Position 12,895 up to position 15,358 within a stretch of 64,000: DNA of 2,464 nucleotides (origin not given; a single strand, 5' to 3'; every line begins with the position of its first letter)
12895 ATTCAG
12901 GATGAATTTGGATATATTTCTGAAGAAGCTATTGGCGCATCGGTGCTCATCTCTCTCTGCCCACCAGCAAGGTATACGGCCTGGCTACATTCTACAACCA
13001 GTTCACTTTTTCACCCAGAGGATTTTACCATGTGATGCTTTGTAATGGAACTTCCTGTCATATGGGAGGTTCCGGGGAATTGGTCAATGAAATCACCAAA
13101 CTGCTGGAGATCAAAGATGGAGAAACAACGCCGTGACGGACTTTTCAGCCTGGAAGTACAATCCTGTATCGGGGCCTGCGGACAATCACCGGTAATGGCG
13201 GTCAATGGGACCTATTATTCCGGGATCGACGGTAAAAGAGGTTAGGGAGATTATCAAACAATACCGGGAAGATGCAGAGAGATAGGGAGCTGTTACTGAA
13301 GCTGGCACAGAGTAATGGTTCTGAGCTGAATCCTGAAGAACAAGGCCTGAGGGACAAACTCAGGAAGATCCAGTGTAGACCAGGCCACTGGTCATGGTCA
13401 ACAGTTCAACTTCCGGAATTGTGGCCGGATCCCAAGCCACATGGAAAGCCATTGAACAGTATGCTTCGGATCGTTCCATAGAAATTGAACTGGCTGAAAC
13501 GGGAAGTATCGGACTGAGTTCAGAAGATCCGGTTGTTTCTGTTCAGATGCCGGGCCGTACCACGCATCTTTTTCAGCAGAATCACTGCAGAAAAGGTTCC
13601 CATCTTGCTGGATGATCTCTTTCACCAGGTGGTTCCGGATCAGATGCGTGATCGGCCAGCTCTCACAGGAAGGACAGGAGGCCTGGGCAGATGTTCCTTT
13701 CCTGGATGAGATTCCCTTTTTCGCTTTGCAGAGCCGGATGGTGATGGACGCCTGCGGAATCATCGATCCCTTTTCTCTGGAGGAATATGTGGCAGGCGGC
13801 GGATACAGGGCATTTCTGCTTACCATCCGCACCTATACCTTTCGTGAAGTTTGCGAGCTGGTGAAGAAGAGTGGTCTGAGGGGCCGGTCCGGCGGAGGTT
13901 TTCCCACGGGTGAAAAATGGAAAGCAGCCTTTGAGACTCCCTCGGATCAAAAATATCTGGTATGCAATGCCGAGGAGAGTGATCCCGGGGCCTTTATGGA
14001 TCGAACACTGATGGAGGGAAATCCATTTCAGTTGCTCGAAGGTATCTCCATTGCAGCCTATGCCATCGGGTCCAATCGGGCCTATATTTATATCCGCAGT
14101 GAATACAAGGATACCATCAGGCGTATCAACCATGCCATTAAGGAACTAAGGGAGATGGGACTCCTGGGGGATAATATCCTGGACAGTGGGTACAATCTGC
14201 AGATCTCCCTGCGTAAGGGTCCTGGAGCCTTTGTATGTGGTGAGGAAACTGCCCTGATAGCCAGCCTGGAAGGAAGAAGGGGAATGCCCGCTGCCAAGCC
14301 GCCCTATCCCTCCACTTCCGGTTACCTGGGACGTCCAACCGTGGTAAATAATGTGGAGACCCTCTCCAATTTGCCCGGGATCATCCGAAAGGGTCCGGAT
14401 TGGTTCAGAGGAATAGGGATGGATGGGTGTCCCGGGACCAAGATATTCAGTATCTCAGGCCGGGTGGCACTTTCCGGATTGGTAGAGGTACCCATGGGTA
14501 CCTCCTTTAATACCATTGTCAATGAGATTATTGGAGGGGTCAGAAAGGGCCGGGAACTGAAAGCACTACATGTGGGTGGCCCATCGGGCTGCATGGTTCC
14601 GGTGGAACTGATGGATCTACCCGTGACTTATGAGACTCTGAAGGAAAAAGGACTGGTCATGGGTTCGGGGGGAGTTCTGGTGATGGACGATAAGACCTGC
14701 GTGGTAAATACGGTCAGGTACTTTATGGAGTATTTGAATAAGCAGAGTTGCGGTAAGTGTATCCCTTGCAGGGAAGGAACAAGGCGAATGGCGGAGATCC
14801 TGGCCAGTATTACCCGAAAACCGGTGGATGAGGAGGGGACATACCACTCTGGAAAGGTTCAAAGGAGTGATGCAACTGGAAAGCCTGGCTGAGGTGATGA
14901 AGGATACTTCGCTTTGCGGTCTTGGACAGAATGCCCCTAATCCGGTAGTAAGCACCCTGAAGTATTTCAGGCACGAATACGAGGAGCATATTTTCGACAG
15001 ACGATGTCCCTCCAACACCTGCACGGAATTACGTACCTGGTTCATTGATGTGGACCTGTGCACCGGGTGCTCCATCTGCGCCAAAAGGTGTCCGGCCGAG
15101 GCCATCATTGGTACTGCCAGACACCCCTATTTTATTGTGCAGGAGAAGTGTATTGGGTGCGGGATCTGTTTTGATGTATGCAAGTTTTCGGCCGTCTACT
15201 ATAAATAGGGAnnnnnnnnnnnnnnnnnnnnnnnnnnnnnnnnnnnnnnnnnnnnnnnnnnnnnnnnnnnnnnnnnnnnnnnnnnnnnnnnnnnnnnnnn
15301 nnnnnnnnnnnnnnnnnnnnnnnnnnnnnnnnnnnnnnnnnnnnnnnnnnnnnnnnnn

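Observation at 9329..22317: Hydrogenase supercluster: one NuoEF-linked HydCBA enzyme flanked by two different hydrogenase-like sensors and a multi-layer regulatory set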

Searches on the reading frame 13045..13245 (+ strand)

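Call 6: search_protein_families(library=pfam, proteins=[window:13045-13245:+], max_evalue=0.01)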
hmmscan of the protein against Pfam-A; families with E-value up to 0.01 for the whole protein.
window:13045-13245:+ (66 aa): 1 family
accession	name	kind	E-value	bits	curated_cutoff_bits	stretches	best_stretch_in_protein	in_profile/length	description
PF01257.25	2Fe-2S_thioredx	-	7.9e-09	35.9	24.8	1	23-62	94-133/145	Thioredoxin-like [2Fe-2S] ferredoxin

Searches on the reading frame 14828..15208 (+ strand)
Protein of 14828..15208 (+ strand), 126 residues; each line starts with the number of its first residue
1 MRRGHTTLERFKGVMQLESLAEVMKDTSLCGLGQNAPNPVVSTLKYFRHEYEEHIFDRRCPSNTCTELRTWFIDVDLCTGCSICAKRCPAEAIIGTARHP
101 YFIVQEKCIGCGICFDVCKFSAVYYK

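Call 5: search_protein_families(library=pfam, proteins=[window:14828-15208:+], max_evalue=0.01)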
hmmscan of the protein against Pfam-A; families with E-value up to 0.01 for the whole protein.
window:14828-15208:+ (126 aa): 14 families
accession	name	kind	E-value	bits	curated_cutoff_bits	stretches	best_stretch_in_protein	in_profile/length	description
PF10589.14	NADH_4Fe-4S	-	5.8e-13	49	23.5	1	14-54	45-85/85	NADH-ubiquinone oxidoreductase-F iron-sulfur binding region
PF00037.32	Fer4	-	1e-11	44.6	21.1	2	102-123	2-23/24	4Fe-4S binding domain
PF12837.12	Fer4_6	-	3e-10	40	25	2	104-122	5-23/24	4Fe-4S binding domain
PF13187.11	Fer4_9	-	3.9e-09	36.8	27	1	78-119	2-48/52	4Fe-4S dicluster domain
PF12797.12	Fer4_2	-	5.6e-09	35.8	24.5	2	101-119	3-21/22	4Fe-4S binding domain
PF13237.11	Fer4_10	-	2e-08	34.4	25.5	1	72-118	3-52/53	4Fe-4S dicluster domain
PF14697.11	Fer4_21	-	3.8e-08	33.8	35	1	72-118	2-51/59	4Fe-4S dicluster domain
PF12838.12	Fer4_7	-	1.8e-07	32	27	2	105-121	35-51/52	4Fe-4S dicluster domain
PF25160.1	LdpA_Fe-S-bd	-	4.3e-05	23.6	27.6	1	84-121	9-41/49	LdpA Fe-S cluster-binding domain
PF13183.11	Fer4_8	-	0.00052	20.9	27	0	106-123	3-20/68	4Fe-4S dicluster domain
PF13484.11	Fer4_16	-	0.00056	21.1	30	0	78-96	2-20/66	4Fe-4S double cluster binding domain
PF12800.12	Fer4_4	-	0.0013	19.4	24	1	106-120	2-16/17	4Fe-4S binding domain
PF13534.11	Fer4_17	-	0.0016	19.4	22.2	0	54-91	23-59/61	4Fe-4S dicluster domain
PF12798.12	Fer4_3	-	0.0094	17.2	27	0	108-122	1-15/15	4Fe-4S binding domain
